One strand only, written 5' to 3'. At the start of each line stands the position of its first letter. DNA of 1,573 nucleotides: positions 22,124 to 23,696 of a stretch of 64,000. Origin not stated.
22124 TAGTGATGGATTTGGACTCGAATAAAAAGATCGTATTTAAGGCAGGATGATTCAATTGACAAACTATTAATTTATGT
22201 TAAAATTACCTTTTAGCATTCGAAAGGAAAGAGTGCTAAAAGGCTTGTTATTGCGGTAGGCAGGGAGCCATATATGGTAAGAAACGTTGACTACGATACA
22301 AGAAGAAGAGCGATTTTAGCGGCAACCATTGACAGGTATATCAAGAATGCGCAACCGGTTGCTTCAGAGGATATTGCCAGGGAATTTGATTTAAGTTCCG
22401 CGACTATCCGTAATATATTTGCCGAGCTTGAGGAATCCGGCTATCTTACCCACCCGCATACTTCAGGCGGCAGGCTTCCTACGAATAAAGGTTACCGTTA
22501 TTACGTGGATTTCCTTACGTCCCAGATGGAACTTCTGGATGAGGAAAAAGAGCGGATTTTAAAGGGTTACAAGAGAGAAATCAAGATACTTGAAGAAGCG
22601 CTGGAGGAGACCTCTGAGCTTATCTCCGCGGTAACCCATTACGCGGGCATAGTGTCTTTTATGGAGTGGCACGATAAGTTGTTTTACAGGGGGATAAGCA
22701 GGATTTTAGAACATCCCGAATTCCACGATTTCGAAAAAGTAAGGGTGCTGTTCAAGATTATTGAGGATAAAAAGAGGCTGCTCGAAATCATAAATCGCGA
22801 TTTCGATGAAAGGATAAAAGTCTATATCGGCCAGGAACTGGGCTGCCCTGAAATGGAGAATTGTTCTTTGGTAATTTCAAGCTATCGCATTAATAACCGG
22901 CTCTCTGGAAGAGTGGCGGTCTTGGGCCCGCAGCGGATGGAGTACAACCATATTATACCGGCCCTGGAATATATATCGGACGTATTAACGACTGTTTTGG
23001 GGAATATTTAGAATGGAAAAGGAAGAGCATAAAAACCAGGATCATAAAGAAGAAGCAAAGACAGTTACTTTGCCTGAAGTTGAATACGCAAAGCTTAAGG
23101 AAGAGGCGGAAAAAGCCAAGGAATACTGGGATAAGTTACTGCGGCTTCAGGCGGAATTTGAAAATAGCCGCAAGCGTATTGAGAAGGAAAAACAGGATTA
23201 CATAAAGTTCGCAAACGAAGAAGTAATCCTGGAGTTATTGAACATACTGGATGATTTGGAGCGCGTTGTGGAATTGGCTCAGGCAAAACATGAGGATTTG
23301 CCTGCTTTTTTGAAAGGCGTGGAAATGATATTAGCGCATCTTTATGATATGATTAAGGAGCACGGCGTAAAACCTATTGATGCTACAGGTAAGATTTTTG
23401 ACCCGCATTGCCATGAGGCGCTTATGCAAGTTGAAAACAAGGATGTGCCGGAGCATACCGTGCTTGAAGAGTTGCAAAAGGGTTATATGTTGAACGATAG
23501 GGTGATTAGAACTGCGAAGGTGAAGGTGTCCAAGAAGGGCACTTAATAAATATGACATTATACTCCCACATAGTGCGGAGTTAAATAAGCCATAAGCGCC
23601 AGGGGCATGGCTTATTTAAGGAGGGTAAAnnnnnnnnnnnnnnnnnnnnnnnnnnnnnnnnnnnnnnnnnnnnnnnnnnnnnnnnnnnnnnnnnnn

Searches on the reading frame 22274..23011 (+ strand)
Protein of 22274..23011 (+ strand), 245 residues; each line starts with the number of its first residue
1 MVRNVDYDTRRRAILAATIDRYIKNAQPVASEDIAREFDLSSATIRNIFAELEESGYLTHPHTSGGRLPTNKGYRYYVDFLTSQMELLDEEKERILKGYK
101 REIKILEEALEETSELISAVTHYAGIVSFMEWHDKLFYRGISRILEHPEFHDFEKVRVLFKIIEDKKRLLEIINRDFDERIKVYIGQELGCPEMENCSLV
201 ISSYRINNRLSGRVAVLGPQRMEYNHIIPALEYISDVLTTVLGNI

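Call 74: search_protein_families(library=pfam, proteins=[window:22274-23011:+], max_evalue=0.001)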
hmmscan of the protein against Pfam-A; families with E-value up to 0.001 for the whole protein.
window:22274-23011:+ (245 aa): 4 families
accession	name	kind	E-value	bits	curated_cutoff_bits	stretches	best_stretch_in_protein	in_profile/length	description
PF01628.27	HrcA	-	2.1e-31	110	22.2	1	133-228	124-215/215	HrcA protein C terminal domain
PF03444.21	HrcA_DNA-bdg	-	4.5e-07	29.9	21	1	11-75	6-71/79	Winged helix-turn-helix transcription repressor, HrcA DNA-binding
PF08279.18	HTH_11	-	0.00023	21.4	25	0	22-57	9-44/55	HTH domain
PF08220.18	HTH_DeoR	-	0.00023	21.3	21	1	19-62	5-48/57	DeoR-like helix-turn-helix domain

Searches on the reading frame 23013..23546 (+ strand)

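Call 74: search_protein_families(library=pfam, proteins=[window:23013-23546:+], max_evalue=0.001)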
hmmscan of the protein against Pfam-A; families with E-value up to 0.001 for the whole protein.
window:23013-23546:+ (177 aa): 2 families
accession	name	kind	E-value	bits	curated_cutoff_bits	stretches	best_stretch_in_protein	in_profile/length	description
PF01025.24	GrpE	-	4.3e-51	173.3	25.8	1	10-174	5-165/165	GrpE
PF11932.13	DUF3450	-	0.00073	19.4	32.6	1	22-116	50-137/241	Protein of unknown function (DUF3450)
